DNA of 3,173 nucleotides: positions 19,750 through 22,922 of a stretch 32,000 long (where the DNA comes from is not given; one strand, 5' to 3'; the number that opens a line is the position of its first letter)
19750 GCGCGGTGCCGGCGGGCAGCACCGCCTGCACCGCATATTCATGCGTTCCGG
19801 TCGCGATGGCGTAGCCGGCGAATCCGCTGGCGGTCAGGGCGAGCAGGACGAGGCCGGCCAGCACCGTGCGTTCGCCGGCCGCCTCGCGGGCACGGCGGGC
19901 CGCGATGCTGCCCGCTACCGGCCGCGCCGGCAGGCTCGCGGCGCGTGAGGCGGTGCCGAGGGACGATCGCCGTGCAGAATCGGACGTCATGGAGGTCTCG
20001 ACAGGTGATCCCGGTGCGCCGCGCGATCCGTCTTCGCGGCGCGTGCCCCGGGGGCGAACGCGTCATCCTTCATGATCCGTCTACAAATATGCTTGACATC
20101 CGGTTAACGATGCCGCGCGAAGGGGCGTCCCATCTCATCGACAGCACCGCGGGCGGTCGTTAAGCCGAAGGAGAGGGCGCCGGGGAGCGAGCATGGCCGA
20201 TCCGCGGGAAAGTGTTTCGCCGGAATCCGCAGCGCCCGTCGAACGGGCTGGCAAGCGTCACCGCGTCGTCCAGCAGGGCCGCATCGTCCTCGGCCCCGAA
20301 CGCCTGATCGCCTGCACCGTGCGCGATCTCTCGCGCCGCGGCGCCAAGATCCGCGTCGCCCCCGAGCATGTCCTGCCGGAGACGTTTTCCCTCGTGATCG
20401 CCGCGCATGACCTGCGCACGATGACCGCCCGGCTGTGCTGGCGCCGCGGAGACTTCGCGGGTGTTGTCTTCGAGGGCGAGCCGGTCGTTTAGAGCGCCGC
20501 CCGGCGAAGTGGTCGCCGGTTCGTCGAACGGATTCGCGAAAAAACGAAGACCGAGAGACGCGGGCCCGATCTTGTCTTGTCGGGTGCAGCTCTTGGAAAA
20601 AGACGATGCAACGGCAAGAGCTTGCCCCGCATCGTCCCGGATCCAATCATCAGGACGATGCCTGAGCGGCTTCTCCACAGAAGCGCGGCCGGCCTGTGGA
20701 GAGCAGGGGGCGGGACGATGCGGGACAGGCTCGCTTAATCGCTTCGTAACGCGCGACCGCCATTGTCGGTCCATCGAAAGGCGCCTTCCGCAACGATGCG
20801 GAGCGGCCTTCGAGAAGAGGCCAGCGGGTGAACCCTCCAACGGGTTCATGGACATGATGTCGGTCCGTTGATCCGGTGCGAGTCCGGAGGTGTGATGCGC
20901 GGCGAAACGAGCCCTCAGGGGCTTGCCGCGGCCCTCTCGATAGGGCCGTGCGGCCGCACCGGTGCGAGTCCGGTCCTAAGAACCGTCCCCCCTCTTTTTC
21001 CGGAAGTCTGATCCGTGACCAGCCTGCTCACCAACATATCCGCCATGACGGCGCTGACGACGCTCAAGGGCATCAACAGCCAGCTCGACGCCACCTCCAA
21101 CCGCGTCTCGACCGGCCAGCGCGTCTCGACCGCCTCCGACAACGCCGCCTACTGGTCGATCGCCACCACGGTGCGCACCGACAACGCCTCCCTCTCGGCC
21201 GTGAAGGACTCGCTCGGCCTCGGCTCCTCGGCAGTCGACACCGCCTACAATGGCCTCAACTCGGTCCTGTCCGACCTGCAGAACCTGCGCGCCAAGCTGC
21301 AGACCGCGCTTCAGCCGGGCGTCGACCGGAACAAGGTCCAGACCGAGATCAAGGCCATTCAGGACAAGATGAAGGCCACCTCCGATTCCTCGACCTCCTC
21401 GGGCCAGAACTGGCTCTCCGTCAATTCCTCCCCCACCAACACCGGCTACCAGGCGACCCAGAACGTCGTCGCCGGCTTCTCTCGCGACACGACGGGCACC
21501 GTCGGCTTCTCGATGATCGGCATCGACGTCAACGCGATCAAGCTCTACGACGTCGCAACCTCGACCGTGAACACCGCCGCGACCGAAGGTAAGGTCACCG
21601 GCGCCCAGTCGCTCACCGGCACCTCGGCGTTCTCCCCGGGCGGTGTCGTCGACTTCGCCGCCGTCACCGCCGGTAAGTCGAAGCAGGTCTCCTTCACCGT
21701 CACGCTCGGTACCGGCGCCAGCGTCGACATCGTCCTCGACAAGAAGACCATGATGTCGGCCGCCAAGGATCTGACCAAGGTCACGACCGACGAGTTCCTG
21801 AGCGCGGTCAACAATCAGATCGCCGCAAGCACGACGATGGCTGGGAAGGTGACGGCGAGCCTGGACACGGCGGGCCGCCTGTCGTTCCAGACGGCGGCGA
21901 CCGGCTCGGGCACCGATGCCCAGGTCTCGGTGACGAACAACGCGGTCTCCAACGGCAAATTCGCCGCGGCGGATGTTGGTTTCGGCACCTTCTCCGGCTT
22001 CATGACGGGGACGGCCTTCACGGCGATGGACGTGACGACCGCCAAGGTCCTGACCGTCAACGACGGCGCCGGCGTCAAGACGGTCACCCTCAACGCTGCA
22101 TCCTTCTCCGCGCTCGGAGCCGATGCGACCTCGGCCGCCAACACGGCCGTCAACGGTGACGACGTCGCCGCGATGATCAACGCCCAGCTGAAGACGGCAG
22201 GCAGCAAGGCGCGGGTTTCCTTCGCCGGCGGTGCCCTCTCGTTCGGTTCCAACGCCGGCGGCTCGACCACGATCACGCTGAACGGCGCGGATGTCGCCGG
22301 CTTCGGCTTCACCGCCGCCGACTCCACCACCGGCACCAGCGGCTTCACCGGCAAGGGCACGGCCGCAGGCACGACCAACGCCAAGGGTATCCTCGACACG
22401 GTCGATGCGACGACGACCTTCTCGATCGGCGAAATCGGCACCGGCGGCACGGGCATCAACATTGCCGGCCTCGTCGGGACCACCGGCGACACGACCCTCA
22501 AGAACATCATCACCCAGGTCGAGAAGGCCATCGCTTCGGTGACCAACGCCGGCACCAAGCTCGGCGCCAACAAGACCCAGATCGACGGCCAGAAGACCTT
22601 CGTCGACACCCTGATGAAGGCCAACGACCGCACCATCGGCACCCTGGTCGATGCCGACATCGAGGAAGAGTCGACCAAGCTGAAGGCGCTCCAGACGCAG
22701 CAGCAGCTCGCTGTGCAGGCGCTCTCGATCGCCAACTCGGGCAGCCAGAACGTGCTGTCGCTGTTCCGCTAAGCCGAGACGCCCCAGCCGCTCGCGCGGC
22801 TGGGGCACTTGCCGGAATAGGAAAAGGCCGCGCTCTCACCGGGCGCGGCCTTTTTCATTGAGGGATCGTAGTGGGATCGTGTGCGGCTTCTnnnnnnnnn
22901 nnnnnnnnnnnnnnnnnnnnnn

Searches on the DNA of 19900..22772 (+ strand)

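Call 5: search_rna_families(source=window, start=19900, end=21200, threshold=evalue, max_evalue=10)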
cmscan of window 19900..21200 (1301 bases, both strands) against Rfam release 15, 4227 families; matches with E-value up to 10: 2.
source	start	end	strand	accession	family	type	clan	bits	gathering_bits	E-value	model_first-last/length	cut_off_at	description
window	20621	20729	-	RF03736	mir-3130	Gene; miRNA;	-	20.2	95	0.66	1-75/75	no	mir-3130 microRNA precursor family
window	20924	21000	-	RF01681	P4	Gene; sRNA;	-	11.8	37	3.1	1-215/215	no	Pseudomonas sRNA P4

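Call 70: search_with_rna_model(model_id=R2, sources=[L009, L010, L011, L012, L013, L014, L015, L016, L017, L018, L019, L020, L021, L022, L023, L024, L025, L026, L027, L028, L067, L088, L089, L090, L031, L043, L060, L035, L036, L037, L039, L046, L068, L079, L082], max_evalue=0.01)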
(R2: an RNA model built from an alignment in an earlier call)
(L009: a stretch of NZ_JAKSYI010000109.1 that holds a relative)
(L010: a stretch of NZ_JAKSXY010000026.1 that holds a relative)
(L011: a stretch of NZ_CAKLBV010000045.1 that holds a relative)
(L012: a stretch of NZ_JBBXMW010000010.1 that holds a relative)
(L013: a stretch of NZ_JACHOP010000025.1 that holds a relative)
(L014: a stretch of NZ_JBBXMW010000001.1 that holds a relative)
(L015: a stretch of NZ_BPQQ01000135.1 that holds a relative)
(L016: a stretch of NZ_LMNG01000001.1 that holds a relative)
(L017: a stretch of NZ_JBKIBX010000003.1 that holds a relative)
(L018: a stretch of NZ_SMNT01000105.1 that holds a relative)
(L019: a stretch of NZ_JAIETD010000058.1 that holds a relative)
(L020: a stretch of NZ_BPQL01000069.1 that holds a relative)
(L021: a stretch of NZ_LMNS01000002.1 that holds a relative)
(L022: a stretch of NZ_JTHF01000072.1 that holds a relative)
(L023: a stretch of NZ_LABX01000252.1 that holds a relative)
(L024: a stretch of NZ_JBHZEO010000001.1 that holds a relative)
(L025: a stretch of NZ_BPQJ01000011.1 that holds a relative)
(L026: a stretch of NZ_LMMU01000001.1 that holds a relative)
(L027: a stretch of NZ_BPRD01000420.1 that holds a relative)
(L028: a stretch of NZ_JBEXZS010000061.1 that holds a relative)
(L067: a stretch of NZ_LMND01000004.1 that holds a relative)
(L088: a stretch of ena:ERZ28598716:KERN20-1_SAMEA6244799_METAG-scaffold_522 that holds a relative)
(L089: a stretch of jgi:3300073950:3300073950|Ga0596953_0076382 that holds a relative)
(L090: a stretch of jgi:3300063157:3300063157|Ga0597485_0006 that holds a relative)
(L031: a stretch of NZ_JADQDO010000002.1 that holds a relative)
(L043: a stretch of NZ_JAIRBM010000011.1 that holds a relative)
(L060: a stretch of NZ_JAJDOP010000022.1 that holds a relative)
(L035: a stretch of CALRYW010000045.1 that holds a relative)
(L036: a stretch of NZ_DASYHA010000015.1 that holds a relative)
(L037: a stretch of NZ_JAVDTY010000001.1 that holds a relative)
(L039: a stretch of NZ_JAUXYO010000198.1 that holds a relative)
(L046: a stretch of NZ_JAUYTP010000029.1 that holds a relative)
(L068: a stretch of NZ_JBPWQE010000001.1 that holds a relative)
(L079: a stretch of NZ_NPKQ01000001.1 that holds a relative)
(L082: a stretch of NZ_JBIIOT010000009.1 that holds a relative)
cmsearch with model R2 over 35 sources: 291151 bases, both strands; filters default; matches with E-value up to 0.01: 7.
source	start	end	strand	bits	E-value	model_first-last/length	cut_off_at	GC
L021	2366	2433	-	60.8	3.4e-19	1-69/69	no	0.6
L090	2294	2362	-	59.4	1.2e-18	1-69/69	no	0.57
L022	8570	8635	-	42.3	3e-12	1-69/69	no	0.48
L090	3473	3539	+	23.9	2.2e-05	1-69/69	no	0.64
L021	2394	2418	+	20.2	0.00052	16-40/69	no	0.68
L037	3683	3751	+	20.1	0.00058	1-69/69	no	0.48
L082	9239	9292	+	18.8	0.0018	1-69/69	no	0.61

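Call 73: search_rna_families(sources=[L079, L035, L076, L031, L075, L047, L078, L015, L024, L020, L016, L089, L029, L030, L042, L052], threshold=gathering)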
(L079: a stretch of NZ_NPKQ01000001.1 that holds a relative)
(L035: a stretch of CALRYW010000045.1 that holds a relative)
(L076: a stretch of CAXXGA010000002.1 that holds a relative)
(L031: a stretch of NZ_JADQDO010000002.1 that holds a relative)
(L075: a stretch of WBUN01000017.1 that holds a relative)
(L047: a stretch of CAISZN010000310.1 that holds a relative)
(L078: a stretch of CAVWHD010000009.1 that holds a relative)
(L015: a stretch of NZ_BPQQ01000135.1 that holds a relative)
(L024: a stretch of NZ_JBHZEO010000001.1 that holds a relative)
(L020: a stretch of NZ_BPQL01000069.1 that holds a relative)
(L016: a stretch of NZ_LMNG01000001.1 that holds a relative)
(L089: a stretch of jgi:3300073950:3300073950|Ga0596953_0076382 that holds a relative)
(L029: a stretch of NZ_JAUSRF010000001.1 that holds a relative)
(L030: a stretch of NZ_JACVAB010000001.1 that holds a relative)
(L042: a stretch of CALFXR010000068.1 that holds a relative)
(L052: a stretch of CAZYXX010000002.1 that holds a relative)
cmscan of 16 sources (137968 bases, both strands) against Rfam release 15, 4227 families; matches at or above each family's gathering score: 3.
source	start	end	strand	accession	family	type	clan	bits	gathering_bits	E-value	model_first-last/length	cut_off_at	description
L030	3611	3684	+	RF00005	tRNA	Gene; tRNA;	CL00001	67.8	29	2.7e-12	1-71/71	no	tRNA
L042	158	231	+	RF00005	tRNA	Gene; tRNA;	CL00001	64.5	29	2.2e-11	1-71/71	no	tRNA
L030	2755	2826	+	RF00005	tRNA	Gene; tRNA;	CL00001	60.6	29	2.5e-10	1-71/71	no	tRNA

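Call 74: search_rna_families(source=L079, start=3840, end=4010, threshold=evalue, max_evalue=10)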
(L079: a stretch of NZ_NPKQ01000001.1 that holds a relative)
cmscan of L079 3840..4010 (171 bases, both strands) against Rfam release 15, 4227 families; matches with E-value up to 10: 3.
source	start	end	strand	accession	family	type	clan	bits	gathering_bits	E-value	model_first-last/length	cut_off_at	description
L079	3857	3939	+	RF00039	DicF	Gene; antisense;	-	20.9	48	0.012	1-52/52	no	DicF RNA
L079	3946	3962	+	RF02681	Twister-sister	Gene; ribozyme;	-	12.6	34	4.3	31-47/81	no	Twister_sister_ribozyme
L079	3844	3874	+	RF02939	COG2908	Cis-reg;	-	10.6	58.7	6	1-45/45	no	COG2908 RNA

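Call 77: build_rna_model(alignment_id=A9)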
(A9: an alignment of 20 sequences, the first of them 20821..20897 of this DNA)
Model R3 built from alignment A9 (20 sequences, 89 columns); structure: RNAalifold consensus.
model positions 79; base pairs 16; branch points 2; effective number of sequences 4.72; information 0.717 bits per position. Calibrated on 0.2 Mb of random sequence (short: E-values are rough).
structure used (alignment columns):
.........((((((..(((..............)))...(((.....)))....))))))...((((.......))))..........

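Call 78: search_with_rna_model(model_id=R3, sources=[window, L009, L010, L011, L012, L013, L014, L015, L016, L017, L018, L019, L020, L021, L022, L023, L024, L025, L026, L027, L028, L029, L030, L031, L032, L033, L034, L035, L036, L037, L038, L039, L040, L041, L042, L043, L044, L045, L046, L047, L048, L049, L050, L051, L052, L053, L054, L055, L056, L057, L058, L059, L060, L061, L062, L063, L064, L065, L066, L067, L068, L069, L070, L071, L072, L073, L074, L075, L076, L077, L078, L079, L080, L081, L082, L083, L084, L085, L086, L087, L088, L089], max_evalue=0.01, make_alignment=true)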
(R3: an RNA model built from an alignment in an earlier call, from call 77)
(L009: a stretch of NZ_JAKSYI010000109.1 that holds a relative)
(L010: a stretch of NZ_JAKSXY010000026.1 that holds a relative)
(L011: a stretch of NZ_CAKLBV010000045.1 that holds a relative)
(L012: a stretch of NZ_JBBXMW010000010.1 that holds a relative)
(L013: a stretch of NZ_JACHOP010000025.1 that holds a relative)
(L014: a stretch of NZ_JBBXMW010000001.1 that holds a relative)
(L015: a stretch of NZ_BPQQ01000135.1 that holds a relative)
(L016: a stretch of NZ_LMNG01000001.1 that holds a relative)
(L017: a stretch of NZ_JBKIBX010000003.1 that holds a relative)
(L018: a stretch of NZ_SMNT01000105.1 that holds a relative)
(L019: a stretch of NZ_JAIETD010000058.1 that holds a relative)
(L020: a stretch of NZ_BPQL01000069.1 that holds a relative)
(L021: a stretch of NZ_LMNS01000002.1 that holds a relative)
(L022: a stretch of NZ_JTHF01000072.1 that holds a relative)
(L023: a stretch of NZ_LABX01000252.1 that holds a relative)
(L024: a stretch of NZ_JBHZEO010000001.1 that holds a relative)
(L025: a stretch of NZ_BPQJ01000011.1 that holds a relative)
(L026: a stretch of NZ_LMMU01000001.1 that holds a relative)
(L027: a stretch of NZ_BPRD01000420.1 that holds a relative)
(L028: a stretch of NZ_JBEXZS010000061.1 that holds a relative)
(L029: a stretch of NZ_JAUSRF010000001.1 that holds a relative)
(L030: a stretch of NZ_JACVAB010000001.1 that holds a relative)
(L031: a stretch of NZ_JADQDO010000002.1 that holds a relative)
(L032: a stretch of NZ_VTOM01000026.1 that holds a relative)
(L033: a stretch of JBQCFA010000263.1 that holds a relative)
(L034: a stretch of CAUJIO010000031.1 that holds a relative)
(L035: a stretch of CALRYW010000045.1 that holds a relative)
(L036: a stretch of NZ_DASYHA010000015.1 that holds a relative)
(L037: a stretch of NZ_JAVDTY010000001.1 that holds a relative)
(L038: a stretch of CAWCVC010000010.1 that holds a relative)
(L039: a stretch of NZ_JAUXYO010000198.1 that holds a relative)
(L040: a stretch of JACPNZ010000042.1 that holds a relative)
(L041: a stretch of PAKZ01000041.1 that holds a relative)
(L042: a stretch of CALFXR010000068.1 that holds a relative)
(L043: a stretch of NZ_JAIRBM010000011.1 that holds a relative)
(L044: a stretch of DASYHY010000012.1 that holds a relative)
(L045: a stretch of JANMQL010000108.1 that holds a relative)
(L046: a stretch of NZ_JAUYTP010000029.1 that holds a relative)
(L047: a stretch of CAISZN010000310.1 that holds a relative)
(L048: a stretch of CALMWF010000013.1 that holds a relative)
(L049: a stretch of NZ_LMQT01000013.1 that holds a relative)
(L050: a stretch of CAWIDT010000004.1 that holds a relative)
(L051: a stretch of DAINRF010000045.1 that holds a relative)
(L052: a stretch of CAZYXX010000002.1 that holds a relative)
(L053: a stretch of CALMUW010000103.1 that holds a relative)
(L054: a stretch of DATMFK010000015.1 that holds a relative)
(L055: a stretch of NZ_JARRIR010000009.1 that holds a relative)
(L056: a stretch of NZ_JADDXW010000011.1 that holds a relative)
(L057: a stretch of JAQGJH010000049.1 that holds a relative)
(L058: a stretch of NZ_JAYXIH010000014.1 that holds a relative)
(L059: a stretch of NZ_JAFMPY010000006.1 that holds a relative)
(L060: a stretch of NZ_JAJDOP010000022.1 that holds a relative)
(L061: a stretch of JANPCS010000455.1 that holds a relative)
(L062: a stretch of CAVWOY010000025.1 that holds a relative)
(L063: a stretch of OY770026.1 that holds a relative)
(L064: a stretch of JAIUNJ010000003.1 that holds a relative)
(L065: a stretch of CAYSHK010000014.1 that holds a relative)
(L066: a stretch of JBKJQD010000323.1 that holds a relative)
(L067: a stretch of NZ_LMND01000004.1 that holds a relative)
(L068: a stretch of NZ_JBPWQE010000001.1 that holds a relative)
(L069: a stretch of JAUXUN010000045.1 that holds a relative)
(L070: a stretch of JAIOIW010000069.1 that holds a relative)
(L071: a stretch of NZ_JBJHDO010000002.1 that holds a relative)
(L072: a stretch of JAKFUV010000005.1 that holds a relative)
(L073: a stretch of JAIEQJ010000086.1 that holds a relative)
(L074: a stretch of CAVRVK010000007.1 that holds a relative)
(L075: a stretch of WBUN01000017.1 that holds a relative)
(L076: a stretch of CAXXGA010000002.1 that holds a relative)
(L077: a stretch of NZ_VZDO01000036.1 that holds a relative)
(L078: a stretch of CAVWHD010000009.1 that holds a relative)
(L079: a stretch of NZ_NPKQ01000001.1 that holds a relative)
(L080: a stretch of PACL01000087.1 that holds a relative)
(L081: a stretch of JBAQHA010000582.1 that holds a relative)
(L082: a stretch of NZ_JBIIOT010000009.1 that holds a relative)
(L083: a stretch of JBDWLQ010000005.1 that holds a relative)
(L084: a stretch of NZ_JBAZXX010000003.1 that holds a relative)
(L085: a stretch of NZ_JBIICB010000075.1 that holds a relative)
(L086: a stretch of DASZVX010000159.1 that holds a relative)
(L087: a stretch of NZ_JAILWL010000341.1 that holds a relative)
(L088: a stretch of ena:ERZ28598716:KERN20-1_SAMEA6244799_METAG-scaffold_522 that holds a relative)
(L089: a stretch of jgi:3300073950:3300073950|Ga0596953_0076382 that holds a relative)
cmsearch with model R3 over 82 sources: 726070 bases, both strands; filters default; matches with E-value up to 0.01: 78.
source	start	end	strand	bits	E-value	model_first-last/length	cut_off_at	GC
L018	3808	3886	+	84.8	2.2e-17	1-79/79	no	0.65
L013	3802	3881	+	81.6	1.2e-16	1-79/79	no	0.66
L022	3784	3864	+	81.5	1.3e-16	1-79/79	no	0.62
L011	762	843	+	80.7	2.1e-16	1-79/79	no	0.67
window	20817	20897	+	79.5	3.8e-16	1-79/79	no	0.62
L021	3802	3882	+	79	5.1e-16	1-79/79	no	0.63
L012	3801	3881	+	77.7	1.1e-15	1-79/79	no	0.65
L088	2784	2865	+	77.2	1.4e-15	1-79/79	no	0.67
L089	441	518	+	75.6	3.3e-15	1-79/79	no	0.6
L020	3819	3895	+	73.4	1.1e-14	1-79/79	no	0.55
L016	3812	3888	+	71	4e-14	1-79/79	no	0.55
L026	3813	3889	+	67.8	2.3e-13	1-79/79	no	0.56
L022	1455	1533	+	67.5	2.7e-13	1-79/79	no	0.56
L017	2336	2417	+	64.7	1.3e-12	1-79/79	no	0.65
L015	3886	3967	+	64.7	1.3e-12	1-79/79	no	0.66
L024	3577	3656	+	64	1.8e-12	1-79/79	no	0.62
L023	4819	4893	+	63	3.2e-12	1-79/79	no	0.71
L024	5944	6024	+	61.3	8e-12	1-79/79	no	0.59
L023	2767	2843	+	60.7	1.1e-11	1-79/79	no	0.58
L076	3883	3968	+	50.9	2.4e-09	1-79/79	no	0.55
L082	3880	3967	+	48.8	7.3e-09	1-79/79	no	0.56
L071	3899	3973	+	46.6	2.4e-08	1-79/79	no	0.61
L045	3041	3119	+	43.7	1.2e-07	1-79/79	no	0.66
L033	3897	3974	+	43.5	1.3e-07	1-79/79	no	0.62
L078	3340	3420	+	43.3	1.5e-07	1-79/79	no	0.62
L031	3879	3969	+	43.2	1.5e-07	1-79/79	no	0.57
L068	3884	3970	+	42.7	2.1e-07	1-79/79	no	0.55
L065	3872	3957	+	42.3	2.6e-07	1-79/79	no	0.52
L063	3895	3967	+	41.9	3.2e-07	1-79/79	no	0.56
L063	5564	5636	+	41.9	3.2e-07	1-79/79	no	0.56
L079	3886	3970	+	41.2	4.7e-07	1-79/79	no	0.55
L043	3840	3928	+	39.8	1e-06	1-79/79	no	0.56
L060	3876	3966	+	39.8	1e-06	1-79/79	no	0.52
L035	3894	3969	+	39.7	1e-06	1-79/79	no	0.66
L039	3894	3969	+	39.7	1e-06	1-79/79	no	0.66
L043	5689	5776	+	38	2.6e-06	1-79/79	no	0.53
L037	3895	3971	+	37.6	3.3e-06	1-79/79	no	0.6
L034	3890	3962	+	37.6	3.4e-06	1-79/79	no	0.66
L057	3895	3973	+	37.3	3.8e-06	1-79/79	no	0.56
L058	5525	5607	+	37.2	4.2e-06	1-79/79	no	0.59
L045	741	817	+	36.3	6.8e-06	1-79/79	no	0.7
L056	5524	5605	+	36.2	7.2e-06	1-79/79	no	0.59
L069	3889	3962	+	36.1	7.5e-06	1-79/79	no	0.51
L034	6172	6246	+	35.6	9.7e-06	1-79/79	no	0.61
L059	4575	4658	+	35.6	9.8e-06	1-79/79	no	0.58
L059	6489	6571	+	35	1.4e-05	1-79/79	no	0.54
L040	3888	3966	+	34.6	1.7e-05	1-79/79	no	0.72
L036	3894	3970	+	32.8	4.7e-05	1-79/79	no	0.62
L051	1085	1159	+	32.5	5.2e-05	1-79/79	no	0.57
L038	3886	3968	+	32.3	6e-05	1-79/79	no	0.63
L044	5540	5615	+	32.3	6.1e-05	1-79/79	no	0.59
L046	3894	3969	+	32.1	6.8e-05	1-79/79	no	0.63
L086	3879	3953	+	31.2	0.00011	1-79/79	no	0.6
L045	1880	1956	+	31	0.00012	1-79/79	no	0.68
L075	3881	3965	+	31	0.00012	1-79/79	no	0.65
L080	5515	5600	+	30.5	0.00016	1-79/79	no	0.55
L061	6179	6255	+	30.4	0.00017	1-79/79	no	0.68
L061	3889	3962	+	29.5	0.00027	1-79/79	no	0.68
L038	5169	5249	+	29.2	0.00033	1-79/79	no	0.67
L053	5033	5105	+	28.7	0.00043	1-79/79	no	0.64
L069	5086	5162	+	28.5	0.00047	1-79/79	no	0.53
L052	3883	3961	+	28.3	0.00052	1-79/79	no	0.67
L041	2540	2611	+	28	0.00061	1-79/79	no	0.58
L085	1130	1211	+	27.9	0.00068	1-79/79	no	0.66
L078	5650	5728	+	27.1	0.001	1-79/79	no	0.62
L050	5272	5357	+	27.1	0.001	1-79/79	no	0.65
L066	3891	3965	+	26.4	0.0015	1-79/79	no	0.65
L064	5047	5121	+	26.3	0.0016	1-79/79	no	0.53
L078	4484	4563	+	26.2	0.0016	1-79/79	no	0.59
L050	3893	3965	+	25.9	0.0019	1-79/79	no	0.56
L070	3902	3973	+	25.7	0.0022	1-79/79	no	0.6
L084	3880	3959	+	25.5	0.0025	1-79/79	no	0.64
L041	3903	3972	+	25.4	0.0026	1-79/79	no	0.53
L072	3897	3958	+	24.9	0.0035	1-79/79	no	0.66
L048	5029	5101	+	24.7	0.0038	1-79/79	no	0.71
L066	5030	5105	+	24.5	0.0043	1-79/79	no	0.63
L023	2862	2936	+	24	0.0054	1-79/79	no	0.73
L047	3886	3974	+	23.2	0.0087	1-79/79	no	0.6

Alignment A10: 78 matches aligned to the model, 128 columns, each read 5' to 3' on its own strand. Consensus structure (alignment columns), stored with it:
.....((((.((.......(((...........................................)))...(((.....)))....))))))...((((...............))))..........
